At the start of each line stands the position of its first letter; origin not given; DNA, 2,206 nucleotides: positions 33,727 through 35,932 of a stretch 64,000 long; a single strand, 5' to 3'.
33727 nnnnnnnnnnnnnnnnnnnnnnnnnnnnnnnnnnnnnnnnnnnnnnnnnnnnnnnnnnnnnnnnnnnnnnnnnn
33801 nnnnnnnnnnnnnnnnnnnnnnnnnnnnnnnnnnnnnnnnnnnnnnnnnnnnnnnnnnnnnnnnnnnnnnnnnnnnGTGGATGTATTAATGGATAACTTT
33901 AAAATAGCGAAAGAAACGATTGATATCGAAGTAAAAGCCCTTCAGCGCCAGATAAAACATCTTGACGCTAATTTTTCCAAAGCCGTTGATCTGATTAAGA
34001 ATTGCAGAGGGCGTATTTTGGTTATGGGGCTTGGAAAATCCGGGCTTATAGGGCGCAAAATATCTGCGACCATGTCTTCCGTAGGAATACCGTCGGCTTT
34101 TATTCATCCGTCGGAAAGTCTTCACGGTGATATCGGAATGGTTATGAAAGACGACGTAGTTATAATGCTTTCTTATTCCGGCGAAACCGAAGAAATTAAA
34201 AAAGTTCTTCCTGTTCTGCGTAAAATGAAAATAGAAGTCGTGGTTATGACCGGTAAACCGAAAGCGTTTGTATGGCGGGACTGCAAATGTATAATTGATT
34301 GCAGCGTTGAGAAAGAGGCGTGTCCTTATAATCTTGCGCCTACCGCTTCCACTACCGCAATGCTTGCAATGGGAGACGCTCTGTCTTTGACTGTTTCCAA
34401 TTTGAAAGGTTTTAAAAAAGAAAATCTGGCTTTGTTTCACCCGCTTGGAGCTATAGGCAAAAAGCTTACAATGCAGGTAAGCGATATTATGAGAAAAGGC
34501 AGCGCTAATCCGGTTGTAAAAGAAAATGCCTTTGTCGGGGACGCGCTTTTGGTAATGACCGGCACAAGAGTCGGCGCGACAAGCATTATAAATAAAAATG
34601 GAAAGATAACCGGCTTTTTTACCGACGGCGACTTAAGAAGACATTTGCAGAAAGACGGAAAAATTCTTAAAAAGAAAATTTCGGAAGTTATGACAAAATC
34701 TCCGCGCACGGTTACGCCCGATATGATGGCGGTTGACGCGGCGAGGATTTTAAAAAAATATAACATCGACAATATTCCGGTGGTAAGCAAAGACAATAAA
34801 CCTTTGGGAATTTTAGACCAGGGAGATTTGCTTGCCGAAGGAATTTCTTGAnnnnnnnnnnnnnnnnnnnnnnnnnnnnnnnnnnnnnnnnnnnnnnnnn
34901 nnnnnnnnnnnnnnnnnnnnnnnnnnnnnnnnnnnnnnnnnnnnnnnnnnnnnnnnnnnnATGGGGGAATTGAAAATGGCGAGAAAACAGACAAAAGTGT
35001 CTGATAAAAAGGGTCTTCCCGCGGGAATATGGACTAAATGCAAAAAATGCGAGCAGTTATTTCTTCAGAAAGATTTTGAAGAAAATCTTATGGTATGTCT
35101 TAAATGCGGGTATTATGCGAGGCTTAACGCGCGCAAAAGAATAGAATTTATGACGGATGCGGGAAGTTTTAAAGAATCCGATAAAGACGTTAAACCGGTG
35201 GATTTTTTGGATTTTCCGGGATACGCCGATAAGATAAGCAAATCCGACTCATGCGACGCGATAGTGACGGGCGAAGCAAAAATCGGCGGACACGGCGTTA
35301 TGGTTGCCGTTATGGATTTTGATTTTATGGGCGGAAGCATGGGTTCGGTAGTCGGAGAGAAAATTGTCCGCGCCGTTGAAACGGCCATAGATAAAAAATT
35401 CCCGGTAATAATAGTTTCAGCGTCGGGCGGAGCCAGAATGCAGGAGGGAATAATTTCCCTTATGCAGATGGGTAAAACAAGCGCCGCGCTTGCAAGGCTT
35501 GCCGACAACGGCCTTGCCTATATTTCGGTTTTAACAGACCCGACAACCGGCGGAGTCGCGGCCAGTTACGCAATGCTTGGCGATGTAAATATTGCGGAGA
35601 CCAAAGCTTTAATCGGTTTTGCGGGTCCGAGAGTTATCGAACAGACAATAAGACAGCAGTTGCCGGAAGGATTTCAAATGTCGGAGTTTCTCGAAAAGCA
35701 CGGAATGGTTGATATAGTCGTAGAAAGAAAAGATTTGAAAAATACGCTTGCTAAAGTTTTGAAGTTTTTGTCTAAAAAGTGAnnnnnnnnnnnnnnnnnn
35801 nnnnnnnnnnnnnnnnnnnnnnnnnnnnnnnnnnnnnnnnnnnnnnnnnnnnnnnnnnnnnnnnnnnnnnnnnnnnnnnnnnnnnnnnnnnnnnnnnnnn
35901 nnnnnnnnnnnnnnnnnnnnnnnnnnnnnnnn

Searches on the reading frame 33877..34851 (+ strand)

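Call 66: search_protein_families(library=pfam, proteins=[window:33877-34851:+], max_evalue=0.00001)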
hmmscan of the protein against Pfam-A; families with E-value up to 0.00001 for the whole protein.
window:33877-34851:+ (324 aa): 2 families
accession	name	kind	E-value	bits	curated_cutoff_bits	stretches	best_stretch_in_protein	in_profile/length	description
PF01380.27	SIS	-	4.5e-25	88.4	25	1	42-169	4-128/131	SIS domain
PF00571.33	CBS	-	3.4e-22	79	24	2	268-320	1-53/57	CBS domain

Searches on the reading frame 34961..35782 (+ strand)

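Call 66: search_protein_families(library=pfam, proteins=[window:34961-35782:+], max_evalue=0.00001)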
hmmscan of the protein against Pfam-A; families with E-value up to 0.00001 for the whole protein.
window:34961-35782:+ (273 aa): 2 families
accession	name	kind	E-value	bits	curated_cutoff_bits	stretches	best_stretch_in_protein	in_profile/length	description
PF01039.27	Carboxyl_trans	-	1.4e-26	93.7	22.3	1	54-256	7-205/493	Carboxyl transferase domain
PF17848.7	Zn_ribbon_ACC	-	7.1e-08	32.9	24.5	1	24-49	1-26/26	Acetyl-CoA carboxylase zinc finger domain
